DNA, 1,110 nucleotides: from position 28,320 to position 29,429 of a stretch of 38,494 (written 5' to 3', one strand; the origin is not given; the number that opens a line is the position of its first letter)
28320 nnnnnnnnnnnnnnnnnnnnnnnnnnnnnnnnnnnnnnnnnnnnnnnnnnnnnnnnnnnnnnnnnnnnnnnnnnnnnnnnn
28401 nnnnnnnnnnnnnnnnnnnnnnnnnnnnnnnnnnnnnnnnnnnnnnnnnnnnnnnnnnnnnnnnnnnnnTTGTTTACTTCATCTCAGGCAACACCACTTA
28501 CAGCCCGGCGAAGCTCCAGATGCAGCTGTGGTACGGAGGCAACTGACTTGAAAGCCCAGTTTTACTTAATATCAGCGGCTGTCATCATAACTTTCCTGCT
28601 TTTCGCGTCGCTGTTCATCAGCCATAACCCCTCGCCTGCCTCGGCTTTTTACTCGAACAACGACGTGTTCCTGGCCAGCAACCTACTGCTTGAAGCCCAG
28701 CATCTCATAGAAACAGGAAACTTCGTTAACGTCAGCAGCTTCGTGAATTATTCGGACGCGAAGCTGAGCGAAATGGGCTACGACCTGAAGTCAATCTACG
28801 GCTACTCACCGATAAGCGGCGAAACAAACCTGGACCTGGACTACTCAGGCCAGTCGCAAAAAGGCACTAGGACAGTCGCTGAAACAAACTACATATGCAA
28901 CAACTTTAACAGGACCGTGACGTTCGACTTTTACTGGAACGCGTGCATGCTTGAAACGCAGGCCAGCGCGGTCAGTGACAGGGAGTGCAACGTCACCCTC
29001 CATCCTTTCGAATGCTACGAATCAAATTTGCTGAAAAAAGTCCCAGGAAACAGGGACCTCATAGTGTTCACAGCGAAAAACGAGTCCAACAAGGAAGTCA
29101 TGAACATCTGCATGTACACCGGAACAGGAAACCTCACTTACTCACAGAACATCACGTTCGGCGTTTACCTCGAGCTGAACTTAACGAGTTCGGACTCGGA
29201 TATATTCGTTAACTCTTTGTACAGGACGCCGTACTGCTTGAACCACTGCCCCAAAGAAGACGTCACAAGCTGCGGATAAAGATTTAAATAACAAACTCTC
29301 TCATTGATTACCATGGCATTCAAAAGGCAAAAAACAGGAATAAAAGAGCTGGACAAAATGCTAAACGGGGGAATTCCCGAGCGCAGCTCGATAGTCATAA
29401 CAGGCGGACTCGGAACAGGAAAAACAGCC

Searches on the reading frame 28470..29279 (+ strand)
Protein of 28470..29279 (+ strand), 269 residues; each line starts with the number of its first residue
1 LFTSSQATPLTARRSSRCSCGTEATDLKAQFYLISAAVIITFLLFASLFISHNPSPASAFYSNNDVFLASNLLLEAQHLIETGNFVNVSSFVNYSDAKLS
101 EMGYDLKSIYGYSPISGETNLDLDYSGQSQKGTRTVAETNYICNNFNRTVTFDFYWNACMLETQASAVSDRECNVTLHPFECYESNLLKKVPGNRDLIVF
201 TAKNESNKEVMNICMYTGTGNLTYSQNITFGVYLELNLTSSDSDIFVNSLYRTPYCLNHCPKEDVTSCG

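Call 3: search_protein_families(library=pfam, max_evalue=0.01, proteins=[window:28470-29279:+])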
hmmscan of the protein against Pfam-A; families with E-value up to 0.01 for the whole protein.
window:28470-29279:+ (269 aa): 0 families

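Call 64: predict_structure(protein=window:28548-29279:+)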
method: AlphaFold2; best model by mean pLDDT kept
length: 243 residues; sequences in the alignment: 1
mean_pLDDT: 37.6   pTM: 0.25
mean pLDDT of the five models: 37.6, 36.9, 31.0, 30.9, 29.4
residues with pLDDT >= 90: 0; 70-90: 16; 50-70: 11; < 50: 216
segments of 3 or more residues with pLDDT < 50: 27-171, 175-243
pLDDT, mean of each block of 10 residues (from residue 1): 71 79 51 33 33 31 34 40 28 27 27 27 29 29 31 37 44 46 46 39 31 29 26 35 34
secondary structure, 60 per line:
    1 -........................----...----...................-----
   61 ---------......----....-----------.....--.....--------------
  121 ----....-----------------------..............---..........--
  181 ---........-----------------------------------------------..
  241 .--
elements in order: H2-25 H37-55 H70-75 H80-83 E95-99 E102-106 E125-128 E152-165 E169-178 E184-191

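Call 65: search_protein_representatives(protein=window:28548-29279:+)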
Query: 243 residues. Proteins with E-value up to 0.001 (for the whole library): 3; up to 1e-10: 1; up to 1e-30: 1. The best 3 are listed.
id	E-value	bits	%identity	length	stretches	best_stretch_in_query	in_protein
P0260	1.7e-80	286.3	54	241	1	1-242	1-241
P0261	3.6e-10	56.2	50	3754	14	179-200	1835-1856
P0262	1.7e-09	54.0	28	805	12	104-146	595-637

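Call 66: find_encoding_contigs(protein=P0260, flank=10000, max_places=3)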
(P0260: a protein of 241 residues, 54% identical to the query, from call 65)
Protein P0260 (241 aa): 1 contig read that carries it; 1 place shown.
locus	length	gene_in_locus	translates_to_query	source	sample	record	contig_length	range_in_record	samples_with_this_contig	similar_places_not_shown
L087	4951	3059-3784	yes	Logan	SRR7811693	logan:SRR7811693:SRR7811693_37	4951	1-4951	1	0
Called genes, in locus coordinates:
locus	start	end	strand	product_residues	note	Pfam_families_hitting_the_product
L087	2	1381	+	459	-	?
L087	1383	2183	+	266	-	PF00482:T2SSF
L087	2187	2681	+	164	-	-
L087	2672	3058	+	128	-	-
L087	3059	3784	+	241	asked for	-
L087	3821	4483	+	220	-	PF03796:DnaB_C, PF06745:ATPase, PF13481:AAA_25, PF23442:DUF7125 (weak), PF25199:nSTAND_NTPase5 (weak), PF20720:nSTAND3 (weak)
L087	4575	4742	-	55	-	PF23477:zf_Tbcl_2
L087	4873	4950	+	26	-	?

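Call 70: search_protein_families(library=pfam, max_evalue=1, proteins=[window:28548-29279:+])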
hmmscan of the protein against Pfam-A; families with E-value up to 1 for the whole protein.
window:28548-29279:+ (243 aa): 1 family
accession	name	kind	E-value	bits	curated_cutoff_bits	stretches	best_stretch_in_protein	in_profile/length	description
PF22076.2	Cep192_D6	-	0.055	14.1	35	1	109-136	21-48/101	Cep192 domain 6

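Call 80: search_protein_families(library=ncbifam, max_evalue=0.1, proteins=[window:28548-29279:+])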
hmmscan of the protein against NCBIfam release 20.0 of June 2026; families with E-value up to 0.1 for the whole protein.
window:28548-29279:+ (243 aa): 0 families
